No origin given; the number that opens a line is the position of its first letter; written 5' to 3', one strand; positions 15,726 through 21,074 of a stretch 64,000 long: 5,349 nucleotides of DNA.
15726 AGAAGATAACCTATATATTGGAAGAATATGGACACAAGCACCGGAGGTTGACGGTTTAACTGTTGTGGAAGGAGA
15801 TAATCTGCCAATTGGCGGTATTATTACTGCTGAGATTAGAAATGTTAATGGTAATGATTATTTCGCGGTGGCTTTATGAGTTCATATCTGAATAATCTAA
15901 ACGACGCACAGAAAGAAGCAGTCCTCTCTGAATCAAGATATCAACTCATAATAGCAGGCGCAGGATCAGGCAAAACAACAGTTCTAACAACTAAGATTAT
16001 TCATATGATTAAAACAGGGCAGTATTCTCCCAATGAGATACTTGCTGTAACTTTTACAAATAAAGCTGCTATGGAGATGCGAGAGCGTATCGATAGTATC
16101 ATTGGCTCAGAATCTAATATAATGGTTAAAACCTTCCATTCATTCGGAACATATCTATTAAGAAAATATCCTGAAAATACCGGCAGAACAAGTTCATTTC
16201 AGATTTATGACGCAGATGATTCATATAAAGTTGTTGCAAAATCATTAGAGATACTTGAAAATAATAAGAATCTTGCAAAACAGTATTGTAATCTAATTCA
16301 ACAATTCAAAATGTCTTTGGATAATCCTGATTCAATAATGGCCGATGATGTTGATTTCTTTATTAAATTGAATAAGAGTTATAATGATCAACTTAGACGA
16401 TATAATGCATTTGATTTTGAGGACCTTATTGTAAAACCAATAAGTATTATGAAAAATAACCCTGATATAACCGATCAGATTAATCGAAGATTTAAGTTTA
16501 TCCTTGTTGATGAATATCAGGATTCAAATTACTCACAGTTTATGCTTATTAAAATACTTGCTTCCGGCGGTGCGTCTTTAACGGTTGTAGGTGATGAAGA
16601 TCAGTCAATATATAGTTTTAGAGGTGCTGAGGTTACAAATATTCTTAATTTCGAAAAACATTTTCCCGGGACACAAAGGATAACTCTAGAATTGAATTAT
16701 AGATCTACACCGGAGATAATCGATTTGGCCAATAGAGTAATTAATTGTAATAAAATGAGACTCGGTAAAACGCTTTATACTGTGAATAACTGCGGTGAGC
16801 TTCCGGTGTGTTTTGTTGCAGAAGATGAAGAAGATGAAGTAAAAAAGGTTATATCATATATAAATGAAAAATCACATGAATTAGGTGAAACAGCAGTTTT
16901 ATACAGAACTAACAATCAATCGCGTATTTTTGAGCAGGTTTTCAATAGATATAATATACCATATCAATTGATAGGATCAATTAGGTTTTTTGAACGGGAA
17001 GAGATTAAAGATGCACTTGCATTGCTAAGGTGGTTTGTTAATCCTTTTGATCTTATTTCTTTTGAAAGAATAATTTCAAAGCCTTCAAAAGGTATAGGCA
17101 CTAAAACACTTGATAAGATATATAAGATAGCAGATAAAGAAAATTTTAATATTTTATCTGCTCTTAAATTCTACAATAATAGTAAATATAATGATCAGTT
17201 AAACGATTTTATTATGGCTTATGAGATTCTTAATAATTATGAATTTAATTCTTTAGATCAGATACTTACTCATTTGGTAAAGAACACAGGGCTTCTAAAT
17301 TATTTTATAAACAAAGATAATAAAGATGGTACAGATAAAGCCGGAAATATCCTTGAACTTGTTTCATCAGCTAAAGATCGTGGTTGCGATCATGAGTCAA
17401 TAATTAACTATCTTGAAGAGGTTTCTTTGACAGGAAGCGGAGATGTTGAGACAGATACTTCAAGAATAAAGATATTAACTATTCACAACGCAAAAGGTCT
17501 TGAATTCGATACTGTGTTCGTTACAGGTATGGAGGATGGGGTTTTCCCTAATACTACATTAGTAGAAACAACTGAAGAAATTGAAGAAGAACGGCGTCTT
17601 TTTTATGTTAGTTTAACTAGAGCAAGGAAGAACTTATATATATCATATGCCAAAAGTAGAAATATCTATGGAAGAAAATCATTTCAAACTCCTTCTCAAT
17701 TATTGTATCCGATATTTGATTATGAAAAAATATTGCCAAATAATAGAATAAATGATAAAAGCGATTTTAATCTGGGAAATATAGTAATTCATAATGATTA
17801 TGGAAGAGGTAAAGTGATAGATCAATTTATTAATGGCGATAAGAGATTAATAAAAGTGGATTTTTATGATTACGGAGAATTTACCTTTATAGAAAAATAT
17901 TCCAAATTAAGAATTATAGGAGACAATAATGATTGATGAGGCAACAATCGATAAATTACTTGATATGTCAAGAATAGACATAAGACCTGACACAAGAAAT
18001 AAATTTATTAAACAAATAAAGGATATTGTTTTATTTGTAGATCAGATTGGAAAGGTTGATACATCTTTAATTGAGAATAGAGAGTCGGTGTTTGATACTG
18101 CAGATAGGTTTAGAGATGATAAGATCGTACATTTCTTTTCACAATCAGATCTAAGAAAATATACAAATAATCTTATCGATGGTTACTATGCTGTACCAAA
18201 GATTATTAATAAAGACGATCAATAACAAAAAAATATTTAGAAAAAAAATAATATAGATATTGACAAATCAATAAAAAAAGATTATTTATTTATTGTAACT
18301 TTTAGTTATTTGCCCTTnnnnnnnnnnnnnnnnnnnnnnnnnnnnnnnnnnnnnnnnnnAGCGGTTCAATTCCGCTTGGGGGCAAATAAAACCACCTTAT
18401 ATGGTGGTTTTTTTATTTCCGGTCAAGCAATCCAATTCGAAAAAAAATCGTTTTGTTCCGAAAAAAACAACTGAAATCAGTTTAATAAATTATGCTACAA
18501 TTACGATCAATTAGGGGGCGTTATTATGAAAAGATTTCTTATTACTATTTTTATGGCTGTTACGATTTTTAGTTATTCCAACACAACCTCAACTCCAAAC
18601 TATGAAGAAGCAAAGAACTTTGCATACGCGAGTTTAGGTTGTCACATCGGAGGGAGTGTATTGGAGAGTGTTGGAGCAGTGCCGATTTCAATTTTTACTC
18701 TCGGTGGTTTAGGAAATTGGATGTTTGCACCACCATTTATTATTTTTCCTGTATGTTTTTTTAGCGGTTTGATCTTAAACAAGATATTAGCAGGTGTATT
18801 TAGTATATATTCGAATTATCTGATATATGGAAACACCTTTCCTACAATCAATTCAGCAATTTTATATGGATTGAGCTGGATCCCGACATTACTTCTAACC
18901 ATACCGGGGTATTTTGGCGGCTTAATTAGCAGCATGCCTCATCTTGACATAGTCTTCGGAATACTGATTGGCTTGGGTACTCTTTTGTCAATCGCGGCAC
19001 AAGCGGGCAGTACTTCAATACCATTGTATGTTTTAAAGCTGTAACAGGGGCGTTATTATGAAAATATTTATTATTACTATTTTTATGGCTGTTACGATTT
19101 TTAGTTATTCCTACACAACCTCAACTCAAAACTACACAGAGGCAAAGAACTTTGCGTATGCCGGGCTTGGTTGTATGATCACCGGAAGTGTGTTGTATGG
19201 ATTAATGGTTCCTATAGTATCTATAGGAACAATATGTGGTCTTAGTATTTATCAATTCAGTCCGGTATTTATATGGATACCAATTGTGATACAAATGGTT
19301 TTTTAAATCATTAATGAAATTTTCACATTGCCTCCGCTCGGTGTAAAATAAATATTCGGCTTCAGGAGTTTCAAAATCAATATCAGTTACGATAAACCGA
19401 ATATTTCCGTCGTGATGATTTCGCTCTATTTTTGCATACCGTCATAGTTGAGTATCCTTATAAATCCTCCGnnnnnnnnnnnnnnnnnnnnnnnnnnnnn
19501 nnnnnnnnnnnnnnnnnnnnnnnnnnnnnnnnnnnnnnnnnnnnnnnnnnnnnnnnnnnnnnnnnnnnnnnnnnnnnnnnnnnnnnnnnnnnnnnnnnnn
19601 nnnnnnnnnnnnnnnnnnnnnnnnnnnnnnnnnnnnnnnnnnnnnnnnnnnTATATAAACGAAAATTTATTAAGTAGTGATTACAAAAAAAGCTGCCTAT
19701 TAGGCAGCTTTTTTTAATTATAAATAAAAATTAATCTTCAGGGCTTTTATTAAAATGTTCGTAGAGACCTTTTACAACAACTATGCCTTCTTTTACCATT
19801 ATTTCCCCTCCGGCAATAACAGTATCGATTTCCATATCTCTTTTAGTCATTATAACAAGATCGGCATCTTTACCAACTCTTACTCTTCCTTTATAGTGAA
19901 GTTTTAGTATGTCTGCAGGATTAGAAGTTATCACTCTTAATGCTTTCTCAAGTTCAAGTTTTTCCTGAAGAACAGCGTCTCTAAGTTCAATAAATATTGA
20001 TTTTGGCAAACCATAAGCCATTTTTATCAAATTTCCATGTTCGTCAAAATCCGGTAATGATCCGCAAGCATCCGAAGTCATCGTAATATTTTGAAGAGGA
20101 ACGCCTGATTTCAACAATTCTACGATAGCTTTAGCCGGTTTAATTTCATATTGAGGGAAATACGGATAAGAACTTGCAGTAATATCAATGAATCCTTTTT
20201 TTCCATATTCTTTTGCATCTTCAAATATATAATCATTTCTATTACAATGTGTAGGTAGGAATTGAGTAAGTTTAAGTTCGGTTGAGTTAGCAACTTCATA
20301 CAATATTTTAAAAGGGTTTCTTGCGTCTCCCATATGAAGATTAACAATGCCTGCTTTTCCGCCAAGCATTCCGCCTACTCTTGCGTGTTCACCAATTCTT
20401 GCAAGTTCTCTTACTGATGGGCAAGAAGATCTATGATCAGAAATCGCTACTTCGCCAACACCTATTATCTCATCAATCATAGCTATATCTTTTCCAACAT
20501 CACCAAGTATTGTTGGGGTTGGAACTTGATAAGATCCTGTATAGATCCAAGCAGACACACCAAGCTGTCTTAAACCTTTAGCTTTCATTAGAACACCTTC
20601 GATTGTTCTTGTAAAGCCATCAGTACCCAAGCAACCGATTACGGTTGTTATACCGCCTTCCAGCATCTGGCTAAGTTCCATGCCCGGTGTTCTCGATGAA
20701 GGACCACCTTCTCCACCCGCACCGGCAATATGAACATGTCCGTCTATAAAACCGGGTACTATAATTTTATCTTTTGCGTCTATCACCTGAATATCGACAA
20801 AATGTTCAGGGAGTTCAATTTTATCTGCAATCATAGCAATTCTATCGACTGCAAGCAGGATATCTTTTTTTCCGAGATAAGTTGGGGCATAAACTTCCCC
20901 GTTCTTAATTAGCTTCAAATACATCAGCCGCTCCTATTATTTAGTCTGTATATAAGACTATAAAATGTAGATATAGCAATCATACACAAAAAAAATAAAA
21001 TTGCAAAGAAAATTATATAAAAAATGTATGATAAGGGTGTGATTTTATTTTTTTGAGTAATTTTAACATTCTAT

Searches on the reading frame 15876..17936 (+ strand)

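Call 11: search_protein_families(library=pfam, proteins=[window:15876-17936:+], max_evalue=0.001)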
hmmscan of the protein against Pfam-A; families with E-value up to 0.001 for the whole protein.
window:15876-17936:+ (686 aa): 8 families
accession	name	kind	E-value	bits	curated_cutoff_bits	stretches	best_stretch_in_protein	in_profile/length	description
PF00580.27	UvrD-helicase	-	9.4e-82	275.2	23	1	8-264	1-271/271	UvrD/REP helicase N-terminal domain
PF13361.12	UvrD_C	-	6.2e-75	253.2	25.6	1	269-593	1-349/350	UvrD-like helicase C-terminal domain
PF13245.12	AAA_19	-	8.2e-26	91.2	25.1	1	12-249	1-134/134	AAA domain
PF13538.12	UvrD_C_2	-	3.5e-11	43.2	27.4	1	533-589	4-51/52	UvrD-like helicase C-terminal domain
PF01443.25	Viral_helicase1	-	2.8e-09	37.6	21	0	557-589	190-226/228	Viral superfamily 1 RNA helicase core domain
PF13604.12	AAA_30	-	5.4e-09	36.5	27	1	8-73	2-67/191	AAA domain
PF13087.12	AAA_12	-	4.5e-05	23.5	27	0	526-589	134-190/195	AAA domain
PF13086.12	AAA_11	-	0.0002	21.7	27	1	8-78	2-75/257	AAA domain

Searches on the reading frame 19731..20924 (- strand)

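Call 11: search_protein_families(library=pfam, proteins=[window:19731-20924:-], max_evalue=0.001)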
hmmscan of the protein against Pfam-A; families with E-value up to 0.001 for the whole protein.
window:19731-20924:- (397 aa): 2 families
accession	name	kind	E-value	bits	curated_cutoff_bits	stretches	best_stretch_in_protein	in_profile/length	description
PF01979.26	Amidohydro_1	-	6.5e-21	75.4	25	1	265-375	233-344/345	Amidohydrolase family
PF07969.17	Amidohydro_3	-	1e-16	61.9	29.7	2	317-367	401-452/472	Amidohydrolase family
